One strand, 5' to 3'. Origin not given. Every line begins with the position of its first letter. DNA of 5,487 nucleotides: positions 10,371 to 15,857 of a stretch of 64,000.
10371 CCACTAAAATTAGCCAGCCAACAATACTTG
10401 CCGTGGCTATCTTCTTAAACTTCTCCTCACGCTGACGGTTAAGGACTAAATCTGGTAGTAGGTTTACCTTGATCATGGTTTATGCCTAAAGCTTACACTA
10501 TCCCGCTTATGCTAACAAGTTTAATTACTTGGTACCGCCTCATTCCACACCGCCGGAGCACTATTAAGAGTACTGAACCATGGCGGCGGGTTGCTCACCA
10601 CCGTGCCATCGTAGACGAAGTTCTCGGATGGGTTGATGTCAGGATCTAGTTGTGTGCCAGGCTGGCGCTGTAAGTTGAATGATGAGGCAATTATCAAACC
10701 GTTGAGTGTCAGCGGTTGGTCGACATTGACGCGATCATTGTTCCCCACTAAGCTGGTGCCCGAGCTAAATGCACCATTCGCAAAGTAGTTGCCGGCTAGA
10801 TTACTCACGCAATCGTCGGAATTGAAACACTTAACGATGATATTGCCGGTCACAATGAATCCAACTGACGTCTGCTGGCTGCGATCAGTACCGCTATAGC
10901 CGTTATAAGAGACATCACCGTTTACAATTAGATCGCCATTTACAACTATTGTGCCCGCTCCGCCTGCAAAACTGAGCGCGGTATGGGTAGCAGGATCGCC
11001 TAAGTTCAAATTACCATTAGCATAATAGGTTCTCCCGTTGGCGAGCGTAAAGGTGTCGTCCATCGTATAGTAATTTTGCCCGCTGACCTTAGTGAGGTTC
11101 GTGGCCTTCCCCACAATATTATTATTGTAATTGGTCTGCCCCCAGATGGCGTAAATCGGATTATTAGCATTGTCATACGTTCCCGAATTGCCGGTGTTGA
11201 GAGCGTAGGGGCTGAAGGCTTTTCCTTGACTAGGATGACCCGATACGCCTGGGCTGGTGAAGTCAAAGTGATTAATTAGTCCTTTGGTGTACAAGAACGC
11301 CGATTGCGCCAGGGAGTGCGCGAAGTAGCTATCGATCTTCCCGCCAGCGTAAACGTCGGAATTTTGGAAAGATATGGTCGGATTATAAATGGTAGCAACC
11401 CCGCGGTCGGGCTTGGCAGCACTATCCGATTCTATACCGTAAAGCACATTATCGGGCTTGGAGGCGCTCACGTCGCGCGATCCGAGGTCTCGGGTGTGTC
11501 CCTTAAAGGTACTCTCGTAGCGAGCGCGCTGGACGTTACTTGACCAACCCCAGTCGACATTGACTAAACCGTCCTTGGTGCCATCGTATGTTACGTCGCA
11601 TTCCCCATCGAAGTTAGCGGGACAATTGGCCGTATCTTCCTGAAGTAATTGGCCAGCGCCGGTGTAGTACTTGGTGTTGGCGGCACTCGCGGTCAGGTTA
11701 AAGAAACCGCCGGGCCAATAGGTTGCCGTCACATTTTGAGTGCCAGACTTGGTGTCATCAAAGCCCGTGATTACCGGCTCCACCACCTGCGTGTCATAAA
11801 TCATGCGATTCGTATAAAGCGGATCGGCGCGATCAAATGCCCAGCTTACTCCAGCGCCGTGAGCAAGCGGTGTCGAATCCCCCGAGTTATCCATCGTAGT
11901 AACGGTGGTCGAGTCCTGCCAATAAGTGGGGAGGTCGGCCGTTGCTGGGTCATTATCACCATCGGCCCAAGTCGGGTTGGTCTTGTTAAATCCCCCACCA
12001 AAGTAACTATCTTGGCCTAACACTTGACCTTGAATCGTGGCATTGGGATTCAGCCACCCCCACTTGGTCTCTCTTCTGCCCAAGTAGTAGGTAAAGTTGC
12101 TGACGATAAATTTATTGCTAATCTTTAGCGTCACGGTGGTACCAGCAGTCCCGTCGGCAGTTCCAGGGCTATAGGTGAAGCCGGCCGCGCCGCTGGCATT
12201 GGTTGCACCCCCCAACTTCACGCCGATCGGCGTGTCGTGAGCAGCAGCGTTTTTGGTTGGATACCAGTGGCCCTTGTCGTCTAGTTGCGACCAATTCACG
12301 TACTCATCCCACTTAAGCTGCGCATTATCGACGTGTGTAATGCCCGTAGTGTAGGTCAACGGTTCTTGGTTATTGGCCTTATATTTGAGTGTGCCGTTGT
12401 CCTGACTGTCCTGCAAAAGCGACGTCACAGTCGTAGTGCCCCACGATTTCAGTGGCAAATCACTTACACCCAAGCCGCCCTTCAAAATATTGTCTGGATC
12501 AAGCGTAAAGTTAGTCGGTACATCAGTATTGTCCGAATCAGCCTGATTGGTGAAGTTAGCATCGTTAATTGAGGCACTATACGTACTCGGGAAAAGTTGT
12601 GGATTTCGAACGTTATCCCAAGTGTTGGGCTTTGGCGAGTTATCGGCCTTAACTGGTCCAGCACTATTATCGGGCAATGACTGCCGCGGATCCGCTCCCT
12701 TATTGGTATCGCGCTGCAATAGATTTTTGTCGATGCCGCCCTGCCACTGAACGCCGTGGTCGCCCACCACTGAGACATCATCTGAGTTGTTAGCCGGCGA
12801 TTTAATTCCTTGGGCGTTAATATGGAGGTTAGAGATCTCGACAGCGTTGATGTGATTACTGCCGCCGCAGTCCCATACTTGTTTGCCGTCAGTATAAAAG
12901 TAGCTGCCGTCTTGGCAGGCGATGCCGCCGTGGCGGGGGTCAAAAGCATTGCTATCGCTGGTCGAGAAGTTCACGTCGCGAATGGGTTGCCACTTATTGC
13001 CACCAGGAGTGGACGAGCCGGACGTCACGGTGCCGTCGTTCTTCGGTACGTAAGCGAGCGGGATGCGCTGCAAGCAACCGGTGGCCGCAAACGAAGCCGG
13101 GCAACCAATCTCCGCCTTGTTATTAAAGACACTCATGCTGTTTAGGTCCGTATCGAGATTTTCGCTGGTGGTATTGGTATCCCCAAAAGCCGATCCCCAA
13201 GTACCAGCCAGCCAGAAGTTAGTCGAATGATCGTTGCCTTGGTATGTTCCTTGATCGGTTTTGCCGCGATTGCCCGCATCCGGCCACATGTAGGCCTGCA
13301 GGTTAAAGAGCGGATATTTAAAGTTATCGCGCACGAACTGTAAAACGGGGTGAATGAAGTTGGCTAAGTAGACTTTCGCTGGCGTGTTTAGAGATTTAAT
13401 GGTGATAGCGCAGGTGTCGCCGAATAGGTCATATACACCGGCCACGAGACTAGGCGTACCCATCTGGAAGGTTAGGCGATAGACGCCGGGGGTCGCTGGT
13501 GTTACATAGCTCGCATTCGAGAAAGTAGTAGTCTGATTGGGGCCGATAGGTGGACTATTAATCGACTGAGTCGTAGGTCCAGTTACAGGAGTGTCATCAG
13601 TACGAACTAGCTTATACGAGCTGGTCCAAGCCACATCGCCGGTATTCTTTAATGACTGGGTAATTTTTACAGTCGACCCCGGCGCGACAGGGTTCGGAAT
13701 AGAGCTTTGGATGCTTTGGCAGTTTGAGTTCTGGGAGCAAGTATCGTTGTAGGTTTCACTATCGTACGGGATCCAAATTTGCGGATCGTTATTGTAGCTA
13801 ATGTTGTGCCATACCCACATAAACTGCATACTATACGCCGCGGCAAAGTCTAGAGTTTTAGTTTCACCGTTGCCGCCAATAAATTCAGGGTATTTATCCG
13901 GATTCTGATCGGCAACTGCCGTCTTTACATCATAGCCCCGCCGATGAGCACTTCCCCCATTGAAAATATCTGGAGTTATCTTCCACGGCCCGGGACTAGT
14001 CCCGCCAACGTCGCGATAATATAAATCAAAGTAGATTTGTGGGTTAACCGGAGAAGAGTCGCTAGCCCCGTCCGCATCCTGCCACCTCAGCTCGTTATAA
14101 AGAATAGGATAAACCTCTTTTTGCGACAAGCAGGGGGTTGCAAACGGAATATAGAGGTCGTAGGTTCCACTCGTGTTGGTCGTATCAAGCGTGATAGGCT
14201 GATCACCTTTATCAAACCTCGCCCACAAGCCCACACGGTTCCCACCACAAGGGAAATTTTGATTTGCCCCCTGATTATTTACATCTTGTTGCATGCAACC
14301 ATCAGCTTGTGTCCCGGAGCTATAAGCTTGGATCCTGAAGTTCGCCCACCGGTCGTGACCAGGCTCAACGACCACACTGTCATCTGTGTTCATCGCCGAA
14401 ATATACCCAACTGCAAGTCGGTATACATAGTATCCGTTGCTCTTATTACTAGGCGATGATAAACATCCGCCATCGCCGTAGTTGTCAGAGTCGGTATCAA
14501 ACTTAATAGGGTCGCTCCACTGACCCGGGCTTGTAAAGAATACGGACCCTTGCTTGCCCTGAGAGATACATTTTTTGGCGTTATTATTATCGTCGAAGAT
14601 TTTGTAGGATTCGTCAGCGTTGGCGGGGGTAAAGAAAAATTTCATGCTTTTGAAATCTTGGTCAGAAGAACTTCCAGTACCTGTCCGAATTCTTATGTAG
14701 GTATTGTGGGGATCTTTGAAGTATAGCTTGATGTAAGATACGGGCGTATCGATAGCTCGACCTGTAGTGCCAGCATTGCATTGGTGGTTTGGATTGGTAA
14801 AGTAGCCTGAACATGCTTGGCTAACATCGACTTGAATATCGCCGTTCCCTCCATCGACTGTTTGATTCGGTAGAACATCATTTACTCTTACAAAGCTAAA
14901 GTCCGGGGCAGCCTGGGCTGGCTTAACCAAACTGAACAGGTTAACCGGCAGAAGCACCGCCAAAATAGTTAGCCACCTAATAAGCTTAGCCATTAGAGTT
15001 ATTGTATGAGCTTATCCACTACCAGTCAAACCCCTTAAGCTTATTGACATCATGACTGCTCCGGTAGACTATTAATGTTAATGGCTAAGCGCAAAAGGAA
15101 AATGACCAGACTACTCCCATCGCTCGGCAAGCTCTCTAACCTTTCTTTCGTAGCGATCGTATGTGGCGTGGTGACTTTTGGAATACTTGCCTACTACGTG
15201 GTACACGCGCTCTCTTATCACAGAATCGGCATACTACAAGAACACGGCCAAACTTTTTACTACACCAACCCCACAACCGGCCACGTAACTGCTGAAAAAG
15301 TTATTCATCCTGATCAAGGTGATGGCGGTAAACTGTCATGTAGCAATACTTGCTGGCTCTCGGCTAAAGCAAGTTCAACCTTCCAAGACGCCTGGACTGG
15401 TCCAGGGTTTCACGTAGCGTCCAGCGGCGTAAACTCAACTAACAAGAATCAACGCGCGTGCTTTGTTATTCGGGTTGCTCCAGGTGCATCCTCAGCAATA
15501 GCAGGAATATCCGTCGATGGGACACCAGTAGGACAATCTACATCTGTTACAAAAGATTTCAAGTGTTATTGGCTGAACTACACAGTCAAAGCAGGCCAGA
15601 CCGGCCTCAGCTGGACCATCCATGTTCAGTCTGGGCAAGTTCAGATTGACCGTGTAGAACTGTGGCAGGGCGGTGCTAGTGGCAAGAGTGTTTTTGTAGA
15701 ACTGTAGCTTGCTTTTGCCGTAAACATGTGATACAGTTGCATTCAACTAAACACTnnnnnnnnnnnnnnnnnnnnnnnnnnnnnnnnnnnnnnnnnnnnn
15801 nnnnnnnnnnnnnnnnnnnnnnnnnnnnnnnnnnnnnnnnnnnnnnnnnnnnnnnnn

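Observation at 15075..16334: Tandem secreted paralogs whose 3' halves are nucleotide-identical over ~373 nt while the 5' halves are only ~50% identical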

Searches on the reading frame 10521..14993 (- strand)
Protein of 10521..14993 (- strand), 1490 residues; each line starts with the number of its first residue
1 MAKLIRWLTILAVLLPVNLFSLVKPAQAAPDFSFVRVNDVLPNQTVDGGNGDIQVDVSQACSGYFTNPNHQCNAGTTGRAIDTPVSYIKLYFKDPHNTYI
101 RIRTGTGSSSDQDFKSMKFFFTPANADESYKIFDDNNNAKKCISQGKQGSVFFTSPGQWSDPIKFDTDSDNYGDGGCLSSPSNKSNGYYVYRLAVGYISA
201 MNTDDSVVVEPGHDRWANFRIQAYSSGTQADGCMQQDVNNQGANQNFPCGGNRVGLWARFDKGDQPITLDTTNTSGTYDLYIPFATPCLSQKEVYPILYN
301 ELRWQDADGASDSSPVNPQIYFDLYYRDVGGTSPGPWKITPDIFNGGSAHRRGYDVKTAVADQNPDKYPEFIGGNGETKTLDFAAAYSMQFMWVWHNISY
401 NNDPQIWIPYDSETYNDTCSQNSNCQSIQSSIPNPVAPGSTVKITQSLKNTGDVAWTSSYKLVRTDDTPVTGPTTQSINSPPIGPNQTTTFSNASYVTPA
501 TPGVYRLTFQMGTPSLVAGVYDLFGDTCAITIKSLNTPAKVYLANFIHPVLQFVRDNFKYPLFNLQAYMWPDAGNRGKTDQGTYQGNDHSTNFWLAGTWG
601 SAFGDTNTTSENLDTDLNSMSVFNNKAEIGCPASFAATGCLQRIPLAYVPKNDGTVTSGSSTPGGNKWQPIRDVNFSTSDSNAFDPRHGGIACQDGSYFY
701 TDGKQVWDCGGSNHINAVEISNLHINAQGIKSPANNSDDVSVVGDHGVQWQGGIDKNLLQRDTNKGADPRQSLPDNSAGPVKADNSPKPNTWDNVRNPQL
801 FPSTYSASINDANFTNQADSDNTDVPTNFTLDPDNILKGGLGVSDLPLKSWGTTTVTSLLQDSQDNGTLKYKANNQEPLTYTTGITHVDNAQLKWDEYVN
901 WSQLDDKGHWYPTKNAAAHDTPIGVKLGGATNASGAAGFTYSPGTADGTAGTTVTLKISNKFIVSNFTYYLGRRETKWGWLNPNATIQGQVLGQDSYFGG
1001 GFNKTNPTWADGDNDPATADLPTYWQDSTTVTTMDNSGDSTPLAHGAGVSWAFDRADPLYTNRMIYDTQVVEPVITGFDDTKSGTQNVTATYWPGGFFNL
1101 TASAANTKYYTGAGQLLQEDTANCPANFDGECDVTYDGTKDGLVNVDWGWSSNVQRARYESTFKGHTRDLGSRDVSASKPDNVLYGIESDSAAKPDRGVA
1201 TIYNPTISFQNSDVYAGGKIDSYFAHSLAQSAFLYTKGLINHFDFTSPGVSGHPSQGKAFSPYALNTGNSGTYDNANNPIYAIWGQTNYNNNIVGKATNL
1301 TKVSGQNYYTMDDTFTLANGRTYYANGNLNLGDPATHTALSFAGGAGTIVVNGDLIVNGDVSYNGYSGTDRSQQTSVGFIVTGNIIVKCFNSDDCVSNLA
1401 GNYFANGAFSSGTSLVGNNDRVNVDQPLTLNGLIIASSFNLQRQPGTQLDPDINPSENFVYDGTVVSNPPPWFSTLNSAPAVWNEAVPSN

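Call 5: search_protein_families(library=pfam, proteins=[window:10521-14993:-], max_evalue=0.1)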
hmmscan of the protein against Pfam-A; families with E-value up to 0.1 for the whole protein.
window:10521-14993:- (1490 aa): 1 family
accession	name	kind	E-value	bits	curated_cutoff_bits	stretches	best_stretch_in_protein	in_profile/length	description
PF16158.11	N_BRCA1_IG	-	4.5e-07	30.8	28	1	436-527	8-101/108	Ig-like domain from next to BRCA1 gene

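Call 6: search_protein_families(library=ncbifam, proteins=[window:10521-14993:-], max_evalue=0.1)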
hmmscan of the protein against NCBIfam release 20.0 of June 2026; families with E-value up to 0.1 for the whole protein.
window:10521-14993:- (1490 aa): 1 family
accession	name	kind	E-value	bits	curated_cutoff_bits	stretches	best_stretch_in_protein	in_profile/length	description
TIGR03560.1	F420_Rv1855c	subfamily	0.033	14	231.4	1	354-393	151-193/227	TIGR03560 family F420-dependent LLM class oxidoreductase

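Call 41: find_related_loci(query=window:10521-14993:-, collection=metagenome_contigs, flank=10000)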
Query window:10521-14993:- (1490 aa) in metagenome_contigs; peptide patterns used: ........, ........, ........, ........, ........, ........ (x = any residue, [..] = any of these).
24 stretches matched a pattern, but none encodes a relative of the query by tblastn (E <= 1e-3).
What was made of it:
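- Tried and rejected: A metagenome scan with the neighbouring giant protein found nothing (call 41).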

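Call 45: find_encoding_contigs(protein=window:10521-14993:-, flank=10000, max_places=10)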
Protein window:10521-14993:- (1490 aa): no gene with exactly this product is on record in the collection.

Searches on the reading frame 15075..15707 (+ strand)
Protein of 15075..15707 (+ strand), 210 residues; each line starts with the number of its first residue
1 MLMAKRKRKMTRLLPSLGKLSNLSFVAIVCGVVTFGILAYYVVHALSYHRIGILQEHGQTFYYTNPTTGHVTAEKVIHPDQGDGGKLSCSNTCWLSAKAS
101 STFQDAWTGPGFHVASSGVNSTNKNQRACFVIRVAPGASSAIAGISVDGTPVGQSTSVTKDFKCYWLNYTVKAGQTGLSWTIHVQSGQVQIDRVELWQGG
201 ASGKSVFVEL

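Call 5: search_protein_families(library=pfam, proteins=[window:15075-15707:+], max_evalue=0.1)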
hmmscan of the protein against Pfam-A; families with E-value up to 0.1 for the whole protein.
window:15075-15707:+ (210 aa): 0 families

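Call 6: search_protein_families(library=ncbifam, proteins=[window:15075-15707:+], max_evalue=0.1)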
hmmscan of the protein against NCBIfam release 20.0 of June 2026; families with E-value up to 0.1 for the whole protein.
window:15075-15707:+ (210 aa): 0 families

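Call 63: search_protein_families(library=phrogs, proteins=[window:15075-15707:+], max_evalue=0.1)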
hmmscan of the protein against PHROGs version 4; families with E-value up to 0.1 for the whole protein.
window:15075-15707:+ (210 aa): 0 families

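Call 64: search_protein_families(library=padloc, proteins=[window:15075-15707:+], max_evalue=0.1)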
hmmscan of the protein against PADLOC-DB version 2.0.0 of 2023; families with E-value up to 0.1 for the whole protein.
window:15075-15707:+ (210 aa): 0 families
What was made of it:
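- Tried and rejected: Pfam, NCBIfam, PHROGs and PADLOC gave nothing for either protein (calls 5, 6, 63, 64).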
